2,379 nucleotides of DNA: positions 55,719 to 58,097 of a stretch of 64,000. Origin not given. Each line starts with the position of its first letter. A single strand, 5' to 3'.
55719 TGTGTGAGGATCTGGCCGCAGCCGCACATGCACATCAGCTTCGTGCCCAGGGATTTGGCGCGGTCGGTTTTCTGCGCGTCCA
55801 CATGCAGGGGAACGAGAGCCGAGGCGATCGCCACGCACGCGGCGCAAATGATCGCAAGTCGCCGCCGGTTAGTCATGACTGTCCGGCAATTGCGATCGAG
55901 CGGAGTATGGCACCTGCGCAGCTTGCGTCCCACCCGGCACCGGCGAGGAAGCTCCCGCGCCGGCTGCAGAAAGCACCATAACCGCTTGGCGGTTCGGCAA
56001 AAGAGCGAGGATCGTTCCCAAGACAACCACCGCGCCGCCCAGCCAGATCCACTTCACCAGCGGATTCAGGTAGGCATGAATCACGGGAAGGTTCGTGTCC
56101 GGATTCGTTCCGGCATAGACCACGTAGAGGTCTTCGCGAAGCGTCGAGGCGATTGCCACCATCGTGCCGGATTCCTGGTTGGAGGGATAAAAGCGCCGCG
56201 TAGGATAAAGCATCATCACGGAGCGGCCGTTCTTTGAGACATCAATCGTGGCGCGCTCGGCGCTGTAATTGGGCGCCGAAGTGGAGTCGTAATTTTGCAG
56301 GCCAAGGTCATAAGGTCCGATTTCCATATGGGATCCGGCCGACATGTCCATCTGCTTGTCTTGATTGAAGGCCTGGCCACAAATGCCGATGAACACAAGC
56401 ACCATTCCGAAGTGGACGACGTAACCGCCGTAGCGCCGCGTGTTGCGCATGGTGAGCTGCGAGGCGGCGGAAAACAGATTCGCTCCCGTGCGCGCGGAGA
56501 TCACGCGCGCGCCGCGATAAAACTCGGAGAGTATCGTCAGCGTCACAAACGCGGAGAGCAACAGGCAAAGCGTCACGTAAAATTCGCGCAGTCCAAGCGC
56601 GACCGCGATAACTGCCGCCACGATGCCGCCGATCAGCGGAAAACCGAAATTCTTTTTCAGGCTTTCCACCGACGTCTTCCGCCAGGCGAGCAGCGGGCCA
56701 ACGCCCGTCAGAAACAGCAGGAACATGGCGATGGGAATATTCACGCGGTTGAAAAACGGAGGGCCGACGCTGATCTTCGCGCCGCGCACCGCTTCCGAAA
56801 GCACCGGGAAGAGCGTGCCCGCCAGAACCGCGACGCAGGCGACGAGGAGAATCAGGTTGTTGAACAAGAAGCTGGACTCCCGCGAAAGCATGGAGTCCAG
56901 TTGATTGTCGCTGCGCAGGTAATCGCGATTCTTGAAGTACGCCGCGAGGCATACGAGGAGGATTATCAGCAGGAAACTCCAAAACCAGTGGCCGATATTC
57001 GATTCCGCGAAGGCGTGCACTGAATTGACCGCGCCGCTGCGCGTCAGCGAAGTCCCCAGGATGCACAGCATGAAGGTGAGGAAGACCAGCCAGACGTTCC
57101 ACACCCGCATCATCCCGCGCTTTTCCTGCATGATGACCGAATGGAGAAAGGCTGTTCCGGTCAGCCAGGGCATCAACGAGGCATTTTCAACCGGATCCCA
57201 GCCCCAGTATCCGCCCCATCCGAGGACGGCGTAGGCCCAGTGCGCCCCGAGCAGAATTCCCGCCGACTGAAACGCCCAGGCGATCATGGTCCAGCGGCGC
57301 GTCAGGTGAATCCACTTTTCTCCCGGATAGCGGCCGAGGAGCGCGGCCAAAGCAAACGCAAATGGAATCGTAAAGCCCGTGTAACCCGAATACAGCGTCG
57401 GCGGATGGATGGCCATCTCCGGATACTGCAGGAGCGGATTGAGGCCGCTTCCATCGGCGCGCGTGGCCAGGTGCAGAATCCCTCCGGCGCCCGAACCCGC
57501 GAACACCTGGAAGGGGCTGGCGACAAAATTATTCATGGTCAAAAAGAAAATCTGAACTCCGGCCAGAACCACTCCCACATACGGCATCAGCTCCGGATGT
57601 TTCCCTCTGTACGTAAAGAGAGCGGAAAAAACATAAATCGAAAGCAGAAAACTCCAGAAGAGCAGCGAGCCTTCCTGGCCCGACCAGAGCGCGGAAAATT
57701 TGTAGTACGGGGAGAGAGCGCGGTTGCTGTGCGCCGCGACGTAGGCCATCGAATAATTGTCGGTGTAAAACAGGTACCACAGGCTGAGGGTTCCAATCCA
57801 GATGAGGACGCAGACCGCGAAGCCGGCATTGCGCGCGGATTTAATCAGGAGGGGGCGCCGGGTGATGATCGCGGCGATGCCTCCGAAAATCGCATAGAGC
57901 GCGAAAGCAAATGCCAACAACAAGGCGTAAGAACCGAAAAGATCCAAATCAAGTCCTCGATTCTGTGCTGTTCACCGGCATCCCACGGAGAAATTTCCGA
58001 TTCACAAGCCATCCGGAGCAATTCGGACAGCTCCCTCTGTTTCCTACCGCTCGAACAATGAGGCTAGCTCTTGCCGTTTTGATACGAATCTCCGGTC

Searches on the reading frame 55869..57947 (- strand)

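Call 12: search_protein_families(library=pfam, proteins=[window:55869-57947:-])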
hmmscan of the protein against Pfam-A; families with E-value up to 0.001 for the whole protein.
window:55869-57947:- (692 aa): 2 families
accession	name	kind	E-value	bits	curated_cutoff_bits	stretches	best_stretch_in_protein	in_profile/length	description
PF16327.10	CcmF_C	-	7e-71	239.5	28.7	1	328-650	6-321/323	Cytochrome c-type biogenesis protein CcmF C-terminal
PF01578.25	Cytochrom_C_asm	-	1.7e-34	119.7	29.9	1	88-304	1-206/212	Cytochrome C assembly protein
